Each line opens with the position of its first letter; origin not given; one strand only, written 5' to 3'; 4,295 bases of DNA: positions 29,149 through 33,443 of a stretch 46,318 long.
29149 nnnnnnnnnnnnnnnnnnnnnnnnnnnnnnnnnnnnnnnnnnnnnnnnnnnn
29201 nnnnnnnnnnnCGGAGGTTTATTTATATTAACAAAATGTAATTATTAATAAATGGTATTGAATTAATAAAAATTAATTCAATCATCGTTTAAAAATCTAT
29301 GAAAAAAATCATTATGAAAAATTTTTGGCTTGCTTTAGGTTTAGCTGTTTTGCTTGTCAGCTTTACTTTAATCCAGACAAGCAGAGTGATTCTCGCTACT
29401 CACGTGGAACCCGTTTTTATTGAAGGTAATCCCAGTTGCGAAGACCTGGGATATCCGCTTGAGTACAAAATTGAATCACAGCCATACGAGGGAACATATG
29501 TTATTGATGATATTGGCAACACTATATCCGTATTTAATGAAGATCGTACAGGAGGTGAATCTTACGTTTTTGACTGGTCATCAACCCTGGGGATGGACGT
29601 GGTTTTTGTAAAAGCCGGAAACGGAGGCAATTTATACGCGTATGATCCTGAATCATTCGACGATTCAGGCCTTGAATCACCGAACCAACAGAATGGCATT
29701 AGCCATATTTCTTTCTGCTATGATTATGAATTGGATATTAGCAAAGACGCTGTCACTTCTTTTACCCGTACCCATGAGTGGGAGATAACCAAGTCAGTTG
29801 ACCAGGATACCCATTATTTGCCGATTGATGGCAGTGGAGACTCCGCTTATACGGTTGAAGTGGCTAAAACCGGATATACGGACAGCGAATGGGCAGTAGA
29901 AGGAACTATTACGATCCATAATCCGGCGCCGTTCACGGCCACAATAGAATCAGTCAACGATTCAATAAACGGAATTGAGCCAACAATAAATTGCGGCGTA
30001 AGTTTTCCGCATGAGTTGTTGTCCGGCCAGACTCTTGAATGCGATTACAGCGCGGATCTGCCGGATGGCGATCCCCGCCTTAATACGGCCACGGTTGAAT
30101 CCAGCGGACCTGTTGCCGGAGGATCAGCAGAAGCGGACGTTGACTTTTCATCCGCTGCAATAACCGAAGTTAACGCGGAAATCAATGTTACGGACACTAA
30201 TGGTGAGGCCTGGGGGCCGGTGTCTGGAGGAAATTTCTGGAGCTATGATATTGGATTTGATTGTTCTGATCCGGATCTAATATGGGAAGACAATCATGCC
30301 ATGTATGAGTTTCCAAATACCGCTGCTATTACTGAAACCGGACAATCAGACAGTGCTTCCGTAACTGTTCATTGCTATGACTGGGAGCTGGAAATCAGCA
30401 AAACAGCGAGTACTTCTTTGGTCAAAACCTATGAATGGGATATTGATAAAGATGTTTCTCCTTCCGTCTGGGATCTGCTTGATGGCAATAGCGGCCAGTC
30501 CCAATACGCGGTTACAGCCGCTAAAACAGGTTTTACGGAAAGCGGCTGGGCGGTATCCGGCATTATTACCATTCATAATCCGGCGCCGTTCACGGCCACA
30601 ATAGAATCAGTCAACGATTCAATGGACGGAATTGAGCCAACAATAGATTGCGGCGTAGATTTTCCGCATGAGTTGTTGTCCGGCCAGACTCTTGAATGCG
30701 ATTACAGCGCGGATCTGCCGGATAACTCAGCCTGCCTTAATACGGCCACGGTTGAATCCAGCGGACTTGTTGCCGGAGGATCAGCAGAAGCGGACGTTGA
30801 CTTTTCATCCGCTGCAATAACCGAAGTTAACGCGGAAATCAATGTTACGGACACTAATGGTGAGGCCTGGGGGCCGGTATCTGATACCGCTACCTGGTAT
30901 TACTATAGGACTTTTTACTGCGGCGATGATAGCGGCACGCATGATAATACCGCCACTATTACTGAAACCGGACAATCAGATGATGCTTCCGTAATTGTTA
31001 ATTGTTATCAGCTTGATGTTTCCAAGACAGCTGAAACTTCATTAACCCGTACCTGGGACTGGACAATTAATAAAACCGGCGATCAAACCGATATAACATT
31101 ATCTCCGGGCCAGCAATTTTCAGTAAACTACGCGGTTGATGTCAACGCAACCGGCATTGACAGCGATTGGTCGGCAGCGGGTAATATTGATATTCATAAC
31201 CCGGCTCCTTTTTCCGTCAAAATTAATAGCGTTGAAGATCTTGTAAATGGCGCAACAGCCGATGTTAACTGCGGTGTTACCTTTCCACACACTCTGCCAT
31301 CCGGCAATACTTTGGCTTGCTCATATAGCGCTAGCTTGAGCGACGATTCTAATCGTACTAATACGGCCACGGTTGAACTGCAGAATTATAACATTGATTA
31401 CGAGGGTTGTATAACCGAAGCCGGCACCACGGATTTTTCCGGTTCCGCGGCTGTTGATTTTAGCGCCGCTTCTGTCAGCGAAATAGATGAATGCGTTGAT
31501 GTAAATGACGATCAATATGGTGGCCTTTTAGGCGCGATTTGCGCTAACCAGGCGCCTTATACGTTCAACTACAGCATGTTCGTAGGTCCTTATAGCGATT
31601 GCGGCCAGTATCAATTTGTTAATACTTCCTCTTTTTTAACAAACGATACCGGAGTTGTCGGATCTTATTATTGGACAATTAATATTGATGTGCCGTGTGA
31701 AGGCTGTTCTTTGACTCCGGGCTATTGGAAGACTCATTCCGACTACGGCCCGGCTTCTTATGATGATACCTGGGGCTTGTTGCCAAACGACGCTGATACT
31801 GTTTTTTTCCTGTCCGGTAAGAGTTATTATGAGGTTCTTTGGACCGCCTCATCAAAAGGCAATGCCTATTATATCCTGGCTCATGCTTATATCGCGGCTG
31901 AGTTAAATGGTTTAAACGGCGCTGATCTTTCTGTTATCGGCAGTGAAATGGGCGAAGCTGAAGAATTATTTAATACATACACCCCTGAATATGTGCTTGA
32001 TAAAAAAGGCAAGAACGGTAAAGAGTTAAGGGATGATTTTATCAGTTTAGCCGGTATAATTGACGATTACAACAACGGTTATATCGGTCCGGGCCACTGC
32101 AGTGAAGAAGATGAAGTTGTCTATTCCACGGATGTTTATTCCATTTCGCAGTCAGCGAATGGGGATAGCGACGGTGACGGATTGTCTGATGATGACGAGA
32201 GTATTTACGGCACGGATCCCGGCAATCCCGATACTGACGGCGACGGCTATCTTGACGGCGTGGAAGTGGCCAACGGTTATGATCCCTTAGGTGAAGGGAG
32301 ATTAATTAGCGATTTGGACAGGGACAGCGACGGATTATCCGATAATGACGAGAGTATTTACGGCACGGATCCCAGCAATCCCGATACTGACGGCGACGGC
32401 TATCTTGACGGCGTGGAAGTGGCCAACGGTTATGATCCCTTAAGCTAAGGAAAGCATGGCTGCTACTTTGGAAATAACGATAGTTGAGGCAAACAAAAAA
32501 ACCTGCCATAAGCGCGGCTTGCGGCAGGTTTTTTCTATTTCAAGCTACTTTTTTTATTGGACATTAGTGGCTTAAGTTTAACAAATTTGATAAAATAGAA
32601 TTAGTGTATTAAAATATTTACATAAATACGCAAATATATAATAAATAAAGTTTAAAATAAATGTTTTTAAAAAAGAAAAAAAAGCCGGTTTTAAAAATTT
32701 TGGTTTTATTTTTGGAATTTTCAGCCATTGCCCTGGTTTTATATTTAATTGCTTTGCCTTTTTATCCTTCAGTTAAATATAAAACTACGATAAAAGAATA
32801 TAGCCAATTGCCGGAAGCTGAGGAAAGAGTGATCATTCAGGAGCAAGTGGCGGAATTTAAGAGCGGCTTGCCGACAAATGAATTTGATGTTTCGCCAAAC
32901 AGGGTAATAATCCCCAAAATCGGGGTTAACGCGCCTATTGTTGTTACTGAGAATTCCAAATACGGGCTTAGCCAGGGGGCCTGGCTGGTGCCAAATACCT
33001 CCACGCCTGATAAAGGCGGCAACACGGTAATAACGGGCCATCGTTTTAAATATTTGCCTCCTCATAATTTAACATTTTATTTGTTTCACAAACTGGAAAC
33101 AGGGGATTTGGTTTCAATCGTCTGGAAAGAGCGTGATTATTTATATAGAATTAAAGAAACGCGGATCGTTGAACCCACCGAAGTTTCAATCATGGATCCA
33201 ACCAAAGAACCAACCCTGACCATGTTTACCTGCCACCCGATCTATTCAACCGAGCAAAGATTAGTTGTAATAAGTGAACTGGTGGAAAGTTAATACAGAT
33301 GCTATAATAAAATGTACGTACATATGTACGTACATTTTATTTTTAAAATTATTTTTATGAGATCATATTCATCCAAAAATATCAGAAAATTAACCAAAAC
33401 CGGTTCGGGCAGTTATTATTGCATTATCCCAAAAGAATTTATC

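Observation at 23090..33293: Cluster of secreted proteins built from an uncharacterised ANTGxN...TGD module, with a vWA fusion and an adjacent sortase: candidate novel surface fibre or adhesin system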

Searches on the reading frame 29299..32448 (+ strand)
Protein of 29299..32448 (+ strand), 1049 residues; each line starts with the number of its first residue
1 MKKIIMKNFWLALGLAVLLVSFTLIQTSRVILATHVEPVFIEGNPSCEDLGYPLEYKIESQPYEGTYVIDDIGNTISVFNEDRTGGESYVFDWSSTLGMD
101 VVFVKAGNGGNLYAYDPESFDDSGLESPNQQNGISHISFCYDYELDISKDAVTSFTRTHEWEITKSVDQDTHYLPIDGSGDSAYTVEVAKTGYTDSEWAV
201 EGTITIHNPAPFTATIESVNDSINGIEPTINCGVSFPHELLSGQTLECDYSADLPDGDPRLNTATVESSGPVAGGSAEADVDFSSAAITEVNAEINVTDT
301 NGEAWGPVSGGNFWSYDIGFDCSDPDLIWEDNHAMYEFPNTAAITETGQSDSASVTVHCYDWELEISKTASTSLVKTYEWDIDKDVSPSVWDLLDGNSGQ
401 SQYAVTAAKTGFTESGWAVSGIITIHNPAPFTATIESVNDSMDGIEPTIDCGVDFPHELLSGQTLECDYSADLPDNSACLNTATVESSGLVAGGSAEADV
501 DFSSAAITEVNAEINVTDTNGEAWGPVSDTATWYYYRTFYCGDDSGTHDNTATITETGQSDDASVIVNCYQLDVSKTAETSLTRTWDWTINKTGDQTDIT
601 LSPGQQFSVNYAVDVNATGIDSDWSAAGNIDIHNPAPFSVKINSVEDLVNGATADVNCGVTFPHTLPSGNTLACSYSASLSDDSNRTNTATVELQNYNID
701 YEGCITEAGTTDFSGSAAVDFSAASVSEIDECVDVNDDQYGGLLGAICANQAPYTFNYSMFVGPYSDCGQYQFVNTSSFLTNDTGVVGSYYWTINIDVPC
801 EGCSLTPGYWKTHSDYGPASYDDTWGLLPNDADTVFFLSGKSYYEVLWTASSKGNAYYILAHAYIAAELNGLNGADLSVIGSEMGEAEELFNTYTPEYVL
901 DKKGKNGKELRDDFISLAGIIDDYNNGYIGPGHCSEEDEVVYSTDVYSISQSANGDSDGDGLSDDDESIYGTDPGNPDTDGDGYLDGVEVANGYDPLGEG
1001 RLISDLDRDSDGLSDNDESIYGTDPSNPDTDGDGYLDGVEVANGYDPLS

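Call 3: search_protein_families(library=pfam, proteins=[window:29299-32448:+], max_evalue=0.1)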
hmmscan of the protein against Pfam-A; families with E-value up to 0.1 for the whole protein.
window:29299-32448:+ (1049 aa): 3 families
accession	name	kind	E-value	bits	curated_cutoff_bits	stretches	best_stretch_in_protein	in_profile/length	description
PF18884.5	TSP3_bac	-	8.7e-20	70.7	25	4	956-976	1-21/22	Bacterial TSP3 repeat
PF12505.14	DUF3712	-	0.00039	21.1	24.1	0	361-439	48-122/125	Protein of unknown function (DUF3712)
PF24388.1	Permuted_GreAB-C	-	0.014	15.5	27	0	287-305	19-37/54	Permuted GreAB-C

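Call 4: search_protein_families(library=ncbifam, proteins=[window:29299-32448:+], max_evalue=0.1)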
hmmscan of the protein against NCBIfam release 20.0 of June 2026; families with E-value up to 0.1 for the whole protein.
window:29299-32448:+ (1049 aa): 2 families
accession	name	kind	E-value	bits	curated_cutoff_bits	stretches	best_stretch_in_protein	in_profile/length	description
NF033765.2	gliding_CglD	equivalog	7.3e-11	40.6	400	1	954-1043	205-302/1124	adventurous gliding motility lipoprotein CglD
NF047639.1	throspo3_MtsD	equivalog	3.9e-05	22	800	1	954-1030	458-532/651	cell-cell cohesion protein MtsD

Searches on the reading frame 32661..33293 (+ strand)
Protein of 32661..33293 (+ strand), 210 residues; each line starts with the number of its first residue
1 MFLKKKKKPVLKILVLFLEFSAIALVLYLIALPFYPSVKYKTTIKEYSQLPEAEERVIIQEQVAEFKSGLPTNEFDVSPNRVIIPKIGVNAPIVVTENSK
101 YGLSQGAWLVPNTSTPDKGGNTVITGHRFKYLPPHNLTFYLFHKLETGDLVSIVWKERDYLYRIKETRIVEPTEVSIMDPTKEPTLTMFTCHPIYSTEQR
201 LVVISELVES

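Call 3: search_protein_families(library=pfam, proteins=[window:32661-33293:+], max_evalue=0.1)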
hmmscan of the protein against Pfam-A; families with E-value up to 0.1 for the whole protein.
window:32661-33293:+ (210 aa): 1 family
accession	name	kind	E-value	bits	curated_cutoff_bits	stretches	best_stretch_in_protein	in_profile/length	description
PF04203.18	Sortase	-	3.5e-25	88.6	26.6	1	84-208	3-125/125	Sortase domain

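Call 4: search_protein_families(library=ncbifam, proteins=[window:32661-33293:+], max_evalue=0.1)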
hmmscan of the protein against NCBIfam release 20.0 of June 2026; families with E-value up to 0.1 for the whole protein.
window:32661-33293:+ (210 aa): 7 families
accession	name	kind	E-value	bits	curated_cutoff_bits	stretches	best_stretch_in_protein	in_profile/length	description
TIGR01076.1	sortase_fam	subfamily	7.2e-19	67.9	39.35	1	82-206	3-126/136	sortase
NF033745.1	class_C_sortase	subfamily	2.9e-18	66.4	160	1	81-204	95-217/220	class C sortase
NF033747.1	class_E_sortase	subfamily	6.5e-18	65.3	160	1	77-209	69-207/211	class E sortase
NF058671.1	sortase_SrtD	exception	1.8e-17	63.7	140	1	78-194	63-171/187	class D sortase, LPxTATN-specific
NF033746.1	class_D_sortase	subfamily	2e-16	60.1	165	1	81-207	12-133/135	class D sortase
TIGR03784.1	marine_sortase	equivalog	4.6e-10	39.4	158.25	1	93-201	64-170/174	class GN sortase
NF033748.1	class_F_sortase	subfamily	1.4e-05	24.8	166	1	78-199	10-141/155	class F sortase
